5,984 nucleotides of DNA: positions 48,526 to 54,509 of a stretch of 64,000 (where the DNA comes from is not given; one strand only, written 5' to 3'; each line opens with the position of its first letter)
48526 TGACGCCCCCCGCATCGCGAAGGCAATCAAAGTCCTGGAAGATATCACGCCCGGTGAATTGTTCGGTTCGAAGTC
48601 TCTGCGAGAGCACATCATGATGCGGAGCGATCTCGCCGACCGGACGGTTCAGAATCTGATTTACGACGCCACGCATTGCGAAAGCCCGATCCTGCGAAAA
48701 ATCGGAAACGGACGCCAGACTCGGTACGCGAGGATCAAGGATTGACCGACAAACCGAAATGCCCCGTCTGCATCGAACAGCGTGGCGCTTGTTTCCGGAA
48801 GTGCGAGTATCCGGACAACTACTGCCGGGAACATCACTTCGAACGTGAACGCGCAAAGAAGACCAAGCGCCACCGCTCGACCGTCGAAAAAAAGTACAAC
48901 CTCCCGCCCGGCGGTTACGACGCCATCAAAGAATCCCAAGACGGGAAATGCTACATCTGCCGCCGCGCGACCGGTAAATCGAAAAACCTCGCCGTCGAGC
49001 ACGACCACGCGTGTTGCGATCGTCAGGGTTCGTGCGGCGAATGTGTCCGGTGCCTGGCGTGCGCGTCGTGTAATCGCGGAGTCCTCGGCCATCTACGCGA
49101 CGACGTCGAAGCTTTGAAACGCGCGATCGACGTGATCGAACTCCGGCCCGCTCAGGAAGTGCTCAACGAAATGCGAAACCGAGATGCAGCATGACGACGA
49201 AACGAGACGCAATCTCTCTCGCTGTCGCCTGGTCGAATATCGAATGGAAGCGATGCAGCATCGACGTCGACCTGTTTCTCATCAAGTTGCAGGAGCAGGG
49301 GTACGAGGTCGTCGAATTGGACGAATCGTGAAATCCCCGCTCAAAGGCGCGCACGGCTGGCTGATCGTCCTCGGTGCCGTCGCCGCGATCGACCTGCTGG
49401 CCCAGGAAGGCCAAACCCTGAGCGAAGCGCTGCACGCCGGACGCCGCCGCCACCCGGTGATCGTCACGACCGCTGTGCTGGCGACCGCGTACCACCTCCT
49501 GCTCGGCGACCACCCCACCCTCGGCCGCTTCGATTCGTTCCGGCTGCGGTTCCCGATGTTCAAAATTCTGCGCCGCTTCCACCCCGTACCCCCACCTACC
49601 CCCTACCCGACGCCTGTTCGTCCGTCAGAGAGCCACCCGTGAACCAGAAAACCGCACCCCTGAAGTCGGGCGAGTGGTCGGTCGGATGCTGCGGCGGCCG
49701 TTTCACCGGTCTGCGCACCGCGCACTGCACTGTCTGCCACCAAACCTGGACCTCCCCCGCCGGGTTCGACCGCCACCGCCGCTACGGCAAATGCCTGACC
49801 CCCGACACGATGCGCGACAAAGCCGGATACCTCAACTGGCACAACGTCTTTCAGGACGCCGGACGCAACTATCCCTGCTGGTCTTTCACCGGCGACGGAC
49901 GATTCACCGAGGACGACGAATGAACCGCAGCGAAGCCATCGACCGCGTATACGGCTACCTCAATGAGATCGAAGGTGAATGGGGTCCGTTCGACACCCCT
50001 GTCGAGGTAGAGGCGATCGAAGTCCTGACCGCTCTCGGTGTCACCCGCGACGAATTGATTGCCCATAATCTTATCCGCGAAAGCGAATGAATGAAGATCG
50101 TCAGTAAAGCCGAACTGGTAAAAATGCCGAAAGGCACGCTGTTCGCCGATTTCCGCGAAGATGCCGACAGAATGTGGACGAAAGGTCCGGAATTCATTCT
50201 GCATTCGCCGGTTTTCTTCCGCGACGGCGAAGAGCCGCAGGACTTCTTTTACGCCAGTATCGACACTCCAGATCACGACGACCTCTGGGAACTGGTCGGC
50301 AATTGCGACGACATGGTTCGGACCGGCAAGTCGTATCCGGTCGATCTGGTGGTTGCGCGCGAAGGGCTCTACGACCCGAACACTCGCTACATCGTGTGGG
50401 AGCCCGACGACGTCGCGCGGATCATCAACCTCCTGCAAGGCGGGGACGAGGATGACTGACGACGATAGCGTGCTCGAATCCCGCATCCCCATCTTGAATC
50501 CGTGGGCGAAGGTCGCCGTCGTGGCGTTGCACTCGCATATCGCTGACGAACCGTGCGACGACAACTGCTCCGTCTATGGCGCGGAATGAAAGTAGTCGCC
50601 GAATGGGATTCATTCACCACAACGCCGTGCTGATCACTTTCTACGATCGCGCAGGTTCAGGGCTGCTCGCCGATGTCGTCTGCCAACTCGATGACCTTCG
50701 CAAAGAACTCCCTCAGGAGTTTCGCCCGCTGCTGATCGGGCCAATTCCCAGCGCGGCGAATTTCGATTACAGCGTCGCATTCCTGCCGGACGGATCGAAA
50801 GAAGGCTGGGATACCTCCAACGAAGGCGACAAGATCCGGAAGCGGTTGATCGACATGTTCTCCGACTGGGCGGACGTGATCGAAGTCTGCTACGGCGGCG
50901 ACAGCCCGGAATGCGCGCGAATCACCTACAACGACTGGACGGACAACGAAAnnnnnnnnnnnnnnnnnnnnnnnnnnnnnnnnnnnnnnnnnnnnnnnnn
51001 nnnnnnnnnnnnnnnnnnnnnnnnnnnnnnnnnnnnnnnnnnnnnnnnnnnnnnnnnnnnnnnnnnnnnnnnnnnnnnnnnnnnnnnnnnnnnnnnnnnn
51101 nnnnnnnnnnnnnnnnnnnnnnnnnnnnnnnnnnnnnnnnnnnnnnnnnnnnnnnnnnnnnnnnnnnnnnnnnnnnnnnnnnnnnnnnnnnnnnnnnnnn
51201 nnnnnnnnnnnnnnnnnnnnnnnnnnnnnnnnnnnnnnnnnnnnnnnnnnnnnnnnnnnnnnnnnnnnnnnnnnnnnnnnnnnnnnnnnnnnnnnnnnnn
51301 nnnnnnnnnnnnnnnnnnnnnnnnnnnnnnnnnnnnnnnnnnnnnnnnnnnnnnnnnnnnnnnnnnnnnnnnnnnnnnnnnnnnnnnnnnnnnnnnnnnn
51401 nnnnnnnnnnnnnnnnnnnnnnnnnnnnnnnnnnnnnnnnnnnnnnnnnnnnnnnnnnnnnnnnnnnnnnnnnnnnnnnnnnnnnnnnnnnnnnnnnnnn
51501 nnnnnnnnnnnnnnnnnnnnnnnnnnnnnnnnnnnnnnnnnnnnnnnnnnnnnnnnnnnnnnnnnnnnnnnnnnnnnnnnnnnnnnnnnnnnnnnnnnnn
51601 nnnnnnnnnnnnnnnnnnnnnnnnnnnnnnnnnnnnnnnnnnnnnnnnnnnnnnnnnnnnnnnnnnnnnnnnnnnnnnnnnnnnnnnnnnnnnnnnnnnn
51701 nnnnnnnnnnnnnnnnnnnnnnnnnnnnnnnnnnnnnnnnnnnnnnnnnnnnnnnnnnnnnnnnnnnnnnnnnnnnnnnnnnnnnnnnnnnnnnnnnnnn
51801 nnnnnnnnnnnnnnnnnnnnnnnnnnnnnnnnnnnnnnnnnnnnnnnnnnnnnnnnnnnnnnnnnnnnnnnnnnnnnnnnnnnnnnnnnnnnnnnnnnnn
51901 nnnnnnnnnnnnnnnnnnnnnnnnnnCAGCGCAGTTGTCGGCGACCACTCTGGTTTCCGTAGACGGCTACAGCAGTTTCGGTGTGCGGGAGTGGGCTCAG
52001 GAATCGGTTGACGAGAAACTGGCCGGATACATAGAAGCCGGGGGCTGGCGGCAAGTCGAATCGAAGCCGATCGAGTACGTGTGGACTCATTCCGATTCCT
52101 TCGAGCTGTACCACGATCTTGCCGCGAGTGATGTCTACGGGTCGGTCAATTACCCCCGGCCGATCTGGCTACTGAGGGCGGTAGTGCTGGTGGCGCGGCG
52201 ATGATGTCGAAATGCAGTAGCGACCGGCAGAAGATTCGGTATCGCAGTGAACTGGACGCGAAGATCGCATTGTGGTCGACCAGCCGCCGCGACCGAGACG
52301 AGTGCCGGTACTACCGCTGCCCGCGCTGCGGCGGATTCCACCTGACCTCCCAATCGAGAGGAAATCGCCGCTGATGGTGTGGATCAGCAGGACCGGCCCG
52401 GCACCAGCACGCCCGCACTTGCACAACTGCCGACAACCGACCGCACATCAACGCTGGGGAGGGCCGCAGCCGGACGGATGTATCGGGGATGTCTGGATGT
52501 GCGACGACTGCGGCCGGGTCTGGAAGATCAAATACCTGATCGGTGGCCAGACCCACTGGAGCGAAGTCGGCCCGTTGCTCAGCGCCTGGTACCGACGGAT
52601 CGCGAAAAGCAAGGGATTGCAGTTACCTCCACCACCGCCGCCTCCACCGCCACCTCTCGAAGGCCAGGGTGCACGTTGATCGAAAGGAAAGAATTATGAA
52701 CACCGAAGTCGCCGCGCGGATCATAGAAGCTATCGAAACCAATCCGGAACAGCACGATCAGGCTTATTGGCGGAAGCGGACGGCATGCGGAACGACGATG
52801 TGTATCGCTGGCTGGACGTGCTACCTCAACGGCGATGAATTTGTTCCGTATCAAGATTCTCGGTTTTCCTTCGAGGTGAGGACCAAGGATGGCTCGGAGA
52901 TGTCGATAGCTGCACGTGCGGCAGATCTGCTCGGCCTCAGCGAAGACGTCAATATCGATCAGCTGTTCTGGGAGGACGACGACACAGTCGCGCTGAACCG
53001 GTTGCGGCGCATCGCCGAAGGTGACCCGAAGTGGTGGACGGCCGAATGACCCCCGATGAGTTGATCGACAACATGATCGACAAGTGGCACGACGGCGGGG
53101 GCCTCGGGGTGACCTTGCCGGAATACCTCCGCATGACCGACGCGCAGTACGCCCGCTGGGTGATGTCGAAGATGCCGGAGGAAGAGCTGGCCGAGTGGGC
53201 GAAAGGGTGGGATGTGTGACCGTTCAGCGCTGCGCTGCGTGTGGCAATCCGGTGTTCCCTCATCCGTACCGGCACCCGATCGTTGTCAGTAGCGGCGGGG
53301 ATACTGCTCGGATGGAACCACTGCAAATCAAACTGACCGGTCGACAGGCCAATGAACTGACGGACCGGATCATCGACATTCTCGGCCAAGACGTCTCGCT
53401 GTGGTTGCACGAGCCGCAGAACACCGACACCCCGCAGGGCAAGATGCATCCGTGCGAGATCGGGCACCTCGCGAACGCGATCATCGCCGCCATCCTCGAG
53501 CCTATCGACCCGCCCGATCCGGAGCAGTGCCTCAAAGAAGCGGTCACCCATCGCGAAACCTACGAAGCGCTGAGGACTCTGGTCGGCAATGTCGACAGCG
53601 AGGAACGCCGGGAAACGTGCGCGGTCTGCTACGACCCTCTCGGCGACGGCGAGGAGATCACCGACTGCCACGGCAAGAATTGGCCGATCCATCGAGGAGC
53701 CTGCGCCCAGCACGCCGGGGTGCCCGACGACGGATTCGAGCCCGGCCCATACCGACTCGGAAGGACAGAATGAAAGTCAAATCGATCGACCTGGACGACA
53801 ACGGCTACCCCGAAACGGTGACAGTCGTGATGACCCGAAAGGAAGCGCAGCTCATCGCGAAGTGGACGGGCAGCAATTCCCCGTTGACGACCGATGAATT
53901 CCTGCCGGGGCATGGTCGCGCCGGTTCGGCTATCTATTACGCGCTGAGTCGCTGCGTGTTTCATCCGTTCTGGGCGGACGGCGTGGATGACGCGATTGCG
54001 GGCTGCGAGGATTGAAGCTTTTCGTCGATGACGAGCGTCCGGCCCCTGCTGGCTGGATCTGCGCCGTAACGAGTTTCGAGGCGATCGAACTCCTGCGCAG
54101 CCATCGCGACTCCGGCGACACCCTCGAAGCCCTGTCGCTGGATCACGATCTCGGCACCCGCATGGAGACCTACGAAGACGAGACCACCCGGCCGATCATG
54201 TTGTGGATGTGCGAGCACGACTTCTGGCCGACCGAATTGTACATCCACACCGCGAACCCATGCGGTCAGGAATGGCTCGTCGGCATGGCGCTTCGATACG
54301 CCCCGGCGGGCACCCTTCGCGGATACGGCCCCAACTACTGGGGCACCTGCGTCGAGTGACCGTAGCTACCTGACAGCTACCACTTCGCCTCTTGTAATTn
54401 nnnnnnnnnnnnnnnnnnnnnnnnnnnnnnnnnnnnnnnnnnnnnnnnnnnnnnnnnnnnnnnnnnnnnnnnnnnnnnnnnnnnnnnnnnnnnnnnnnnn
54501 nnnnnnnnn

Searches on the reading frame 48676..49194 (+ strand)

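Call 90: search_protein_families(library=phrogs, proteins=[window:48676-49194:+], max_evalue=0.00001)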
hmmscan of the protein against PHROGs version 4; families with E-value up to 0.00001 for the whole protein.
window:48676-49194:+ (172 aa): 4 families
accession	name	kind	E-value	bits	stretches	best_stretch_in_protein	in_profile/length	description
phrog_307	-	DNA, RNA and nucleotide metabolism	4.9e-42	146.1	1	11-165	43-187/334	endonuclease VII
phrog_2914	-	DNA, RNA and nucleotide metabolism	5.8e-24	85.9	1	30-168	33-166/190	endonuclease VII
phrog_2633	-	DNA, RNA and nucleotide metabolism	1.1e-16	62.3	1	44-155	36-137/142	endonuclease VII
phrog_17507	-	DNA, RNA and nucleotide metabolism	8.6e-07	29.7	1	123-165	9-51/65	endonuclease VII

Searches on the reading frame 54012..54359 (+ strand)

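Call 48: search_protein_families(library=pfam, proteins=[window:54012-54359:+], max_evalue=0.001)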
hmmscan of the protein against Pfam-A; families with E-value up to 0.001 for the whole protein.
window:54012-54359:+ (115 aa): 1 family
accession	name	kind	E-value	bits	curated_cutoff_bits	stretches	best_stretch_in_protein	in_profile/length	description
PF20274.4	cREC_REC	-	6.2e-22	78.5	27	1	1-92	1-85/88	Cyclic-phosphate processing Receiver domain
